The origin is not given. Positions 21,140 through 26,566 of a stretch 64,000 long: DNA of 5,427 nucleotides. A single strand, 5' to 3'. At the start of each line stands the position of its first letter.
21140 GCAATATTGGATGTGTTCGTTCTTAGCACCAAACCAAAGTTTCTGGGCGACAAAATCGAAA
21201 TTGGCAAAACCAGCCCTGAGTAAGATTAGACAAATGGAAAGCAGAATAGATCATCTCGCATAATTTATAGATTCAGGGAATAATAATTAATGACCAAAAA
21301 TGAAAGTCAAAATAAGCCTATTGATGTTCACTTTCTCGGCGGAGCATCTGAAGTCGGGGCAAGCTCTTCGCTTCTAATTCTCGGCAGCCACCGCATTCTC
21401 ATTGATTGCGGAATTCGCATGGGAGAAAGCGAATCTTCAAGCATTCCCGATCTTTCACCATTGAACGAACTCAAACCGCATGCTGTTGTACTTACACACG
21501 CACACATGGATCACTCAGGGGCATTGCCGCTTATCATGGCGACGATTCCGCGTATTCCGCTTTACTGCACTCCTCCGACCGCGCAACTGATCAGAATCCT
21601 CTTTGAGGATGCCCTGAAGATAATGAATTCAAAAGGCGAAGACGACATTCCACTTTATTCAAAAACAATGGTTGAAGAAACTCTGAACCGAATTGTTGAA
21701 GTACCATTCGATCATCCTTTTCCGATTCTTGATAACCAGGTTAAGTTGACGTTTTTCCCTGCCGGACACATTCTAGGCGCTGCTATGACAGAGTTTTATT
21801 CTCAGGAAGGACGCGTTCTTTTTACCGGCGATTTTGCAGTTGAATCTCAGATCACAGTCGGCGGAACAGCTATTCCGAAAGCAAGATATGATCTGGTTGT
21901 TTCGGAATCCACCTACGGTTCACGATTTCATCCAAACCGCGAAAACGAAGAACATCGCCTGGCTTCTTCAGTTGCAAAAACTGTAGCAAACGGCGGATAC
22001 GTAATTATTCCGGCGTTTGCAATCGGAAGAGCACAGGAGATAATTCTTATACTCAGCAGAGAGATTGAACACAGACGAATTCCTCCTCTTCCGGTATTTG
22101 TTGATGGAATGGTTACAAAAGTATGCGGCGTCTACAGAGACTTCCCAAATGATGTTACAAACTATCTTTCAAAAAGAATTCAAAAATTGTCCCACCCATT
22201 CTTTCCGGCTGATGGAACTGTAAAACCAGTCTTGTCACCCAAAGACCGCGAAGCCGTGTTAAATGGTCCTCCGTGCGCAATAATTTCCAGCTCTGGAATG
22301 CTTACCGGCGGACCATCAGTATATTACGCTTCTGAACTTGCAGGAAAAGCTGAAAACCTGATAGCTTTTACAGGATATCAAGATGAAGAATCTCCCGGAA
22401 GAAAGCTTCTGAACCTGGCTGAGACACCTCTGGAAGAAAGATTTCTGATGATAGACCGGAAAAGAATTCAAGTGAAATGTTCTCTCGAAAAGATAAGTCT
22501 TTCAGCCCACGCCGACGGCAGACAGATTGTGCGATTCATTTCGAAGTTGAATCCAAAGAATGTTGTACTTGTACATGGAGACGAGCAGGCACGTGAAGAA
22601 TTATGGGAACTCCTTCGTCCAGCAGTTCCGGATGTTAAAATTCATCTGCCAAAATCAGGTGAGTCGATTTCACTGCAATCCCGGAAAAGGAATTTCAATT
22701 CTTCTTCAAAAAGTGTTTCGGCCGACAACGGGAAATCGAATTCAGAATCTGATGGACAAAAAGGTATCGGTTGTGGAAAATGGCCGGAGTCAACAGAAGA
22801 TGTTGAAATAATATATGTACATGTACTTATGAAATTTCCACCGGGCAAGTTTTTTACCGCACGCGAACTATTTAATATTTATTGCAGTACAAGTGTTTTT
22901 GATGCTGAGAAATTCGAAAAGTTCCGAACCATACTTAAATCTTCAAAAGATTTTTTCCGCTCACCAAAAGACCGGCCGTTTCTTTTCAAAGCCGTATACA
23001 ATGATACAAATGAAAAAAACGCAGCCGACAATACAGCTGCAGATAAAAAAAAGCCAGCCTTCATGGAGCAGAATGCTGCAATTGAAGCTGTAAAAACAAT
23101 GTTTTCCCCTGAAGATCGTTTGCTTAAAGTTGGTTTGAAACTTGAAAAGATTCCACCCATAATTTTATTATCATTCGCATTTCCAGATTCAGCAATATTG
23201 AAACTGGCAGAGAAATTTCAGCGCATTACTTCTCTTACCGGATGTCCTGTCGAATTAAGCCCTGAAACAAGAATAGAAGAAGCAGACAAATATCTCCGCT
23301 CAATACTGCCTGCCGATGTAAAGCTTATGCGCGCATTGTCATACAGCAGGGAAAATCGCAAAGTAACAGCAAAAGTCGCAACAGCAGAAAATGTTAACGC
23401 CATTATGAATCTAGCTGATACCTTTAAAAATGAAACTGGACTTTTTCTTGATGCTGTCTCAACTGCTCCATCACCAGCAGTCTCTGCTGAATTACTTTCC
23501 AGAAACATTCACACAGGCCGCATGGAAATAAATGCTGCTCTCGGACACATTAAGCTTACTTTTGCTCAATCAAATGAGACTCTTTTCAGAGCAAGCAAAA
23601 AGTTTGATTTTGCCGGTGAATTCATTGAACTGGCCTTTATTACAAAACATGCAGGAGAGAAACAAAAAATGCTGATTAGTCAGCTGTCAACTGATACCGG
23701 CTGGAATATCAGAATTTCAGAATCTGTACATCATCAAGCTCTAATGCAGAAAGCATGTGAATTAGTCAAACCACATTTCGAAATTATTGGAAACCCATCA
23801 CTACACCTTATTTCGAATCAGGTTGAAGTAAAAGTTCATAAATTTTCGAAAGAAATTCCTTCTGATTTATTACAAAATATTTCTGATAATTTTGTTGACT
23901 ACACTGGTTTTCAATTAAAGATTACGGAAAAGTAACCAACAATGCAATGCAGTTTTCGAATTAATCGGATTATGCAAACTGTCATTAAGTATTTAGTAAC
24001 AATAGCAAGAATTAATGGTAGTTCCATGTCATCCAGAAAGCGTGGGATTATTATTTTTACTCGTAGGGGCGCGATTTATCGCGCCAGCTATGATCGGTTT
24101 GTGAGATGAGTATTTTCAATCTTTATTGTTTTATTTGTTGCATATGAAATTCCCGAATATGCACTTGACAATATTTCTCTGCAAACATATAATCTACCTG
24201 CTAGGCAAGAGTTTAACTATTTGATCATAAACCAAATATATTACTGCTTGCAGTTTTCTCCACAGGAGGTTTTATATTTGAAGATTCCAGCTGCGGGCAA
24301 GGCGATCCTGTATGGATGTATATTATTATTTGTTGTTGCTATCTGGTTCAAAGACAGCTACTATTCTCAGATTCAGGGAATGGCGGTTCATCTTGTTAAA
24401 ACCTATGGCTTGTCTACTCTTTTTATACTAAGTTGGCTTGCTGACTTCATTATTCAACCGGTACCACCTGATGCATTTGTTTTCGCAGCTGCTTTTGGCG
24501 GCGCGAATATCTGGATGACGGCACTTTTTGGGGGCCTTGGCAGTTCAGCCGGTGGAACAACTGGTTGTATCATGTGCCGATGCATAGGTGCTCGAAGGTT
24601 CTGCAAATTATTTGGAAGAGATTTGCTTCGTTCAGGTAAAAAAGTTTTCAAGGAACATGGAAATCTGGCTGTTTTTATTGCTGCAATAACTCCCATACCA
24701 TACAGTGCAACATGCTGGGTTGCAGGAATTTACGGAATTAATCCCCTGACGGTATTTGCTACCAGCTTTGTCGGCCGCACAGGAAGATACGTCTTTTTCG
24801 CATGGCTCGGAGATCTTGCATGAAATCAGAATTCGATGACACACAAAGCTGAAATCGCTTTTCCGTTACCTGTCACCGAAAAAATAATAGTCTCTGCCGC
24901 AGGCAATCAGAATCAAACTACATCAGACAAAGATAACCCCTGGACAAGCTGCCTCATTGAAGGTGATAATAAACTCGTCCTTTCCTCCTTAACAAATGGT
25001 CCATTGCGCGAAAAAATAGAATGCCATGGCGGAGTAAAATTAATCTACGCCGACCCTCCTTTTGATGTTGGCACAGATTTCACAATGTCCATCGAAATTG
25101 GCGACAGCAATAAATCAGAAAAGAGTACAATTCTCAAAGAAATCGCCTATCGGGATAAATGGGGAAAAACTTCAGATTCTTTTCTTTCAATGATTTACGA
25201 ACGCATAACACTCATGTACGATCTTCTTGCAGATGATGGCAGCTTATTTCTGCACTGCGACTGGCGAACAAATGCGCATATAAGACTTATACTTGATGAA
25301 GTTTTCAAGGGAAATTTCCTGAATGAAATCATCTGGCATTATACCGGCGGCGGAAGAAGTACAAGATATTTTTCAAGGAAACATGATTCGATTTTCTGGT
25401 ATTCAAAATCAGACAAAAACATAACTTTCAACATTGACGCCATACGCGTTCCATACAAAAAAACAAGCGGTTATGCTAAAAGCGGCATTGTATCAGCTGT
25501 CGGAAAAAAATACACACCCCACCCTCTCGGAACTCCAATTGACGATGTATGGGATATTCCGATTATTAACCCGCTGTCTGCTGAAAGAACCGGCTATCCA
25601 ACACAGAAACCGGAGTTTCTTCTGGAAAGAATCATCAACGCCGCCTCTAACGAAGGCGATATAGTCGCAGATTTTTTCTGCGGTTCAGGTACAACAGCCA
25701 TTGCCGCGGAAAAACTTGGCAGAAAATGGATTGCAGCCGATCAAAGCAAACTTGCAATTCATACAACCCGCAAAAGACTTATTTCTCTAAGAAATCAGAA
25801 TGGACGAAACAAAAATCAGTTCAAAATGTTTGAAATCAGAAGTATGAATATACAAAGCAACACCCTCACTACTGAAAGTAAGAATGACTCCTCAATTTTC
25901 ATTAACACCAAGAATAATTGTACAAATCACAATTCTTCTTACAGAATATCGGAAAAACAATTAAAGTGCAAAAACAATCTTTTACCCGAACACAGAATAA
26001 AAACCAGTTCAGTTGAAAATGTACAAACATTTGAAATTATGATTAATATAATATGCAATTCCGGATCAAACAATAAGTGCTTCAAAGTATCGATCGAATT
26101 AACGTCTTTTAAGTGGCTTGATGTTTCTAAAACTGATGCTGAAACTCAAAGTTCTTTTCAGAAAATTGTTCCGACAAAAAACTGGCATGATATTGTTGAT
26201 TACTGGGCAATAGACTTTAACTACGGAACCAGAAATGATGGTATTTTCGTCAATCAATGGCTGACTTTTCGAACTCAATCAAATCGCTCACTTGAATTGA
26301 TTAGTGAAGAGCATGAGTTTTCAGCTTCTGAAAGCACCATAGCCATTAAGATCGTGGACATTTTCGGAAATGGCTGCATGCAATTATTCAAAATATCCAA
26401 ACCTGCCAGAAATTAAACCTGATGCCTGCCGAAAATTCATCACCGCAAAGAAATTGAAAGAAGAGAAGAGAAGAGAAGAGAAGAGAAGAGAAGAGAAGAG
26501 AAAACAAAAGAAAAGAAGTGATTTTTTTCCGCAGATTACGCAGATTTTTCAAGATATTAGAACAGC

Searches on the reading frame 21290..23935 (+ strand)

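Call 23: search_protein_families(library=pfam, proteins=[window:21290-23935:+], max_evalue=0.0001)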
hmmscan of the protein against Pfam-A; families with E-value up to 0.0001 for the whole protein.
window:21290-23935:+ (881 aa): 5 families
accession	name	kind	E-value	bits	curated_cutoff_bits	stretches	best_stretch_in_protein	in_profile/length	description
PF10996.14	Beta-Casp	-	2.2e-22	80.2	27.7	1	248-373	1-120/120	Beta-Casp domain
PF07521.17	RMMBL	-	2e-14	53.8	21.6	1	392-443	1-53/63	Zn-dependent metallo-hydrolase RNA specificity domain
PF00753.33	Lactamase_B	-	8.7e-13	49.1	22.7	1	23-186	4-154/196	Metallo-beta-lactamase superfamily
PF16661.11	Lactamase_B_6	-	4.2e-12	46.3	27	1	29-182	2-162/193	Metallo-beta-lactamase superfamily domain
PF12706.13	Lactamase_B_2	-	3e-11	43.7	27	1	34-183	1-144/200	Beta-lactamase superfamily domain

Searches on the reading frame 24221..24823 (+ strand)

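Call 23: search_protein_families(library=pfam, proteins=[window:24221-24823:+], max_evalue=0.0001)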
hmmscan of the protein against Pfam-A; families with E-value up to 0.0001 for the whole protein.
window:24221-24823:+ (200 aa): 1 family
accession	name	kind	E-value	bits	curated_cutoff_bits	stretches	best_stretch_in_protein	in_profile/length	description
PF09335.16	VTT_dom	-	1.2e-09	39.1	33.9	1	86-198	4-122/123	VTT domain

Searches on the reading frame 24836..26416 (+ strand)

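Call 23: search_protein_families(library=pfam, proteins=[window:24836-26416:+], max_evalue=0.0001)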
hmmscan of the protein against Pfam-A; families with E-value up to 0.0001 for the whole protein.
window:24836-26416:+ (526 aa): 1 family
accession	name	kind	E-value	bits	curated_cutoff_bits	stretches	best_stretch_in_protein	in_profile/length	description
PF01555.25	N6_N4_Mtase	-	1.7e-57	195.4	26.7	1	67-309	1-217/221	DNA methylase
